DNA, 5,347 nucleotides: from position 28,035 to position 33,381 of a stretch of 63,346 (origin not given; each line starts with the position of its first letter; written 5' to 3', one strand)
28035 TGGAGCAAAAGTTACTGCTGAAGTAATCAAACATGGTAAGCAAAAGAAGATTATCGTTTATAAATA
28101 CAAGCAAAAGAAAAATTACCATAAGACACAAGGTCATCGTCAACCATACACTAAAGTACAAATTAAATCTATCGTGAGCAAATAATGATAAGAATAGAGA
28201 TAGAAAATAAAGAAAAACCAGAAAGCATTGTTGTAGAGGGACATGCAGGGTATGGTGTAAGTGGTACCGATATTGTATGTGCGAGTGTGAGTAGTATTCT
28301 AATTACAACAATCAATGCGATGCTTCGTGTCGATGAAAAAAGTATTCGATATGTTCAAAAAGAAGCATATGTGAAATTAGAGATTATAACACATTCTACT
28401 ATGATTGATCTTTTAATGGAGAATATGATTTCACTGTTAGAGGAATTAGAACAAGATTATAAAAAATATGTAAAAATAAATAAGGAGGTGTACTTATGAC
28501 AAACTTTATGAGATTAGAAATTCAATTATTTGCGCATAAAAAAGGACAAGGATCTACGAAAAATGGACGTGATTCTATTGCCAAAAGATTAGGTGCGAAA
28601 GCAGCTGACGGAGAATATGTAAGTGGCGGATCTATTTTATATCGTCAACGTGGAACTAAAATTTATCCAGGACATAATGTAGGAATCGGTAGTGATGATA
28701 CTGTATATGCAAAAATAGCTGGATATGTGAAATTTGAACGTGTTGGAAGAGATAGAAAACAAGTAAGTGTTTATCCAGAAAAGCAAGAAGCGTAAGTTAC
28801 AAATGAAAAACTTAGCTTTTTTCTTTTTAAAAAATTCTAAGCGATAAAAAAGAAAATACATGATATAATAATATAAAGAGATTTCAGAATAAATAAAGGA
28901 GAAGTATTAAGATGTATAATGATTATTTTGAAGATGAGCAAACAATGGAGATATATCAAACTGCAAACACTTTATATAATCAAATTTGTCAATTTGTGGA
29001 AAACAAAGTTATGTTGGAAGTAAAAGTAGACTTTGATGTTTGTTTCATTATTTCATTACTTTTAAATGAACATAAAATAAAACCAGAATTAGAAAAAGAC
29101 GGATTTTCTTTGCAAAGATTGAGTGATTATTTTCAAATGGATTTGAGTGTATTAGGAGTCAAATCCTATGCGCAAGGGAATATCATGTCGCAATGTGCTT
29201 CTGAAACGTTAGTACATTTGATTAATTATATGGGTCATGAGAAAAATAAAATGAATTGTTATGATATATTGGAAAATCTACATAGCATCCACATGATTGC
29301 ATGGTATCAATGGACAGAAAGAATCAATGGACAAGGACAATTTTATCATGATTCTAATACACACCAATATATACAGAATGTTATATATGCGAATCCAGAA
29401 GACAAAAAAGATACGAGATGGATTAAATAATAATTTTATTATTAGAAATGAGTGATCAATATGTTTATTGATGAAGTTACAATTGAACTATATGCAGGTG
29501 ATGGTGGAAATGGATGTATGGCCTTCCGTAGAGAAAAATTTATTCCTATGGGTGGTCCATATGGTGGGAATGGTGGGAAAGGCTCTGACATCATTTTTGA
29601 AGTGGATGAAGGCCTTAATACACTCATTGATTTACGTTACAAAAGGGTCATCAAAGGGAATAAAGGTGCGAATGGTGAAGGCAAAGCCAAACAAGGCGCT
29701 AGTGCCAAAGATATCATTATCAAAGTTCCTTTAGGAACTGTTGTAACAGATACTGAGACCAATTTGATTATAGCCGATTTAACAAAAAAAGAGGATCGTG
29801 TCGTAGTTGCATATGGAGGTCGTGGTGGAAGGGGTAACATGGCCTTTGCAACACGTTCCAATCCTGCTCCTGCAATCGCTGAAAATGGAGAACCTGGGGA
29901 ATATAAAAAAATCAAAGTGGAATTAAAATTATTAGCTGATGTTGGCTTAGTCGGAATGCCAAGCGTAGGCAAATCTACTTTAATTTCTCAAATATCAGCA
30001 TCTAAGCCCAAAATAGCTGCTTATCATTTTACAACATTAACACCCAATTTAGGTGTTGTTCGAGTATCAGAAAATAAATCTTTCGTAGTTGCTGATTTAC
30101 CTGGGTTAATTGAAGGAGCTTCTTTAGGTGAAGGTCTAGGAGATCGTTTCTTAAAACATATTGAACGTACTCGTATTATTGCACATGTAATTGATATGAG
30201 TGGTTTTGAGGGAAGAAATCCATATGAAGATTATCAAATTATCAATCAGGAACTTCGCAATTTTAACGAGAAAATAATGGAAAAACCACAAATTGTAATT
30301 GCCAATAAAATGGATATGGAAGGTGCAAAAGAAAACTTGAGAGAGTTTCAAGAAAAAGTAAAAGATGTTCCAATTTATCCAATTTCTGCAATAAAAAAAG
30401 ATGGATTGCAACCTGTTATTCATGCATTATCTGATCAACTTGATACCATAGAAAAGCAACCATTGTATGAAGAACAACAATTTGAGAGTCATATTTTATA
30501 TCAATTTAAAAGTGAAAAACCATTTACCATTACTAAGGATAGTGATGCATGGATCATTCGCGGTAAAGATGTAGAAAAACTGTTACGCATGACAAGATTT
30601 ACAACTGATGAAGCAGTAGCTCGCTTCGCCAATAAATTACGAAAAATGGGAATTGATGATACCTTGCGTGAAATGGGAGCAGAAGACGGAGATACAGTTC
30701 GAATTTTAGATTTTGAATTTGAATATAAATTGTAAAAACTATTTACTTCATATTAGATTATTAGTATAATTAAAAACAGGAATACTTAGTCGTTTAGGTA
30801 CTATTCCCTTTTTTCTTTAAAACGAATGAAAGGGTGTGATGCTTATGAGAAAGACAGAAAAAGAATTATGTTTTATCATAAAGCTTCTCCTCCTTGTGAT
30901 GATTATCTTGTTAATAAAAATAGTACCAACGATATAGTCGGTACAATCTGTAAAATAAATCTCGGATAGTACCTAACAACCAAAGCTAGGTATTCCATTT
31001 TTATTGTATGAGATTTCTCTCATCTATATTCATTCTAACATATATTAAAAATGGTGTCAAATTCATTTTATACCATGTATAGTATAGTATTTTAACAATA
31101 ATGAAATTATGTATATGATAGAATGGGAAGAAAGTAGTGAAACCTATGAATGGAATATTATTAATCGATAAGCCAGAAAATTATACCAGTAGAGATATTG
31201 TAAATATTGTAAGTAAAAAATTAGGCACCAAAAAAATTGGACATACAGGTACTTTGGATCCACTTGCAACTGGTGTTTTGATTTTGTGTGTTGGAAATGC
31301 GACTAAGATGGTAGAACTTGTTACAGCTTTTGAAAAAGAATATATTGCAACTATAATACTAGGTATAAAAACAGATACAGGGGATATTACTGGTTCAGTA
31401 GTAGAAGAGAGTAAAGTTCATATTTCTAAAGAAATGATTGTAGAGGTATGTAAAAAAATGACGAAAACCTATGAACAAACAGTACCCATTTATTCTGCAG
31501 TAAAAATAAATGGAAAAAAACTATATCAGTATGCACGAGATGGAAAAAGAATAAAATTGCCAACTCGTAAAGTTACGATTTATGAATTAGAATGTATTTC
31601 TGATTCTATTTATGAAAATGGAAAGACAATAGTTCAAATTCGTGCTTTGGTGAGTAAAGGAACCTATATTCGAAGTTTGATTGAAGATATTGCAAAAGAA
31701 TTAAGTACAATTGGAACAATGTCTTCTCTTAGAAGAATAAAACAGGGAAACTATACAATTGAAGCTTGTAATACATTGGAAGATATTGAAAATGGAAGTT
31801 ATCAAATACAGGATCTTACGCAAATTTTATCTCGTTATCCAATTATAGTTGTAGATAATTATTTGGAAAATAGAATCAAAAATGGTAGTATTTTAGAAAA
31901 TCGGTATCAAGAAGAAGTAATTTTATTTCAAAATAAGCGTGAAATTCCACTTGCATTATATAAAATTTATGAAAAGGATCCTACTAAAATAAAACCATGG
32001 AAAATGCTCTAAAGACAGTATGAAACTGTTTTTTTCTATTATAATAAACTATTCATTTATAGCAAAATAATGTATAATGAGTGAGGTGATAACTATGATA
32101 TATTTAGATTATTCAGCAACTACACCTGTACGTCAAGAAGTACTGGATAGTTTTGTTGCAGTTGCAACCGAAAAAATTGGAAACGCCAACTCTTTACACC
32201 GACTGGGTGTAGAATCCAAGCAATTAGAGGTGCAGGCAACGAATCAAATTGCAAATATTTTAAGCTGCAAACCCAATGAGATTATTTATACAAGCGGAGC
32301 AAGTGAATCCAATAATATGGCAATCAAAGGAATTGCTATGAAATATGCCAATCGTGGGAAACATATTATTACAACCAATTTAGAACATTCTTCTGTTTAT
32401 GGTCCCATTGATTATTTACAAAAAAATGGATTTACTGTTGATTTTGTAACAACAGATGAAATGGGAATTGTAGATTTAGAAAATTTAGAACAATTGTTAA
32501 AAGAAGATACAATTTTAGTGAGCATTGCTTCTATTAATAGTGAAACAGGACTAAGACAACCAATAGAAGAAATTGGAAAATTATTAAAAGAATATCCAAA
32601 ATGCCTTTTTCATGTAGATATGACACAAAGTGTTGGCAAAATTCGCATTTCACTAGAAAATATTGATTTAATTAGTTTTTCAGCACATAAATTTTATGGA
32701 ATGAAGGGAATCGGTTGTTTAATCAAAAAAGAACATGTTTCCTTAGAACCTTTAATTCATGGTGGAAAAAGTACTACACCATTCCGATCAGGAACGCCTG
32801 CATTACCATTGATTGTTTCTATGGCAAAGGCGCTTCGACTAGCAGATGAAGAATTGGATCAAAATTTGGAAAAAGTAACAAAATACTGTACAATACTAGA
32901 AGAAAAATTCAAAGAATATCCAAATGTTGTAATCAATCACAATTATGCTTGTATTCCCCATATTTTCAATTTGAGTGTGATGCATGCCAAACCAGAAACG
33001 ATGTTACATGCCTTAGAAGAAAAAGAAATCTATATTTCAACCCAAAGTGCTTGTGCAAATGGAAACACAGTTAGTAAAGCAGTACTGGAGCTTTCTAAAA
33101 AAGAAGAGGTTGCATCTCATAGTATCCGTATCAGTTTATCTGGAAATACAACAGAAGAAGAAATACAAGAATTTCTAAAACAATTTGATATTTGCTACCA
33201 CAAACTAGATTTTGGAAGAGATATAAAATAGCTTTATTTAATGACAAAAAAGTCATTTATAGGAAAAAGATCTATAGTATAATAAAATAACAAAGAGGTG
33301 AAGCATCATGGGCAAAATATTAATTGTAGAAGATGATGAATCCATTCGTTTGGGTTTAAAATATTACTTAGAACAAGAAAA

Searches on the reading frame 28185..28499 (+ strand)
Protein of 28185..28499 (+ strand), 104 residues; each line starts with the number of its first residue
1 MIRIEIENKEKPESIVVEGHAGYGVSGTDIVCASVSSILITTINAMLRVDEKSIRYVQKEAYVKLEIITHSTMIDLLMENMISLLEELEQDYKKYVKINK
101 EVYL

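Call 40: search_protein_families(library=pfam, proteins=[window:28185-28499:+], max_evalue=0.001)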
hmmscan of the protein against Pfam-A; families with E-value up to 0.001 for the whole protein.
window:28185-28499:+ (104 aa): 1 family
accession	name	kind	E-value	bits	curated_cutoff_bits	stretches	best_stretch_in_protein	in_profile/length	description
PF04327.17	Peptidase_Prp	-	4.5e-21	75.3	27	1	1-97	1-90/90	Cysteine protease Prp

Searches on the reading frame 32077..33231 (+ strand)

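Call 17: search_protein_families(library=pfam, proteins=[window:32077-33231:+], max_evalue=0.001)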
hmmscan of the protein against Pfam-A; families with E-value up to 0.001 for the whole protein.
window:32077-33231:+ (384 aa): 2 families
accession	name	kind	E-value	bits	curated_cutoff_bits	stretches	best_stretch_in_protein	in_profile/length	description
PF00266.25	Aminotran_5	-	1.8e-69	234.9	21.5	1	8-366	1-371/371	Aminotransferase class-V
PF01053.26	Cys_Met_Meta_PP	-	9e-05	21.6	27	1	77-207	74-200/381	Cys/Met metabolism PLP-dependent enzyme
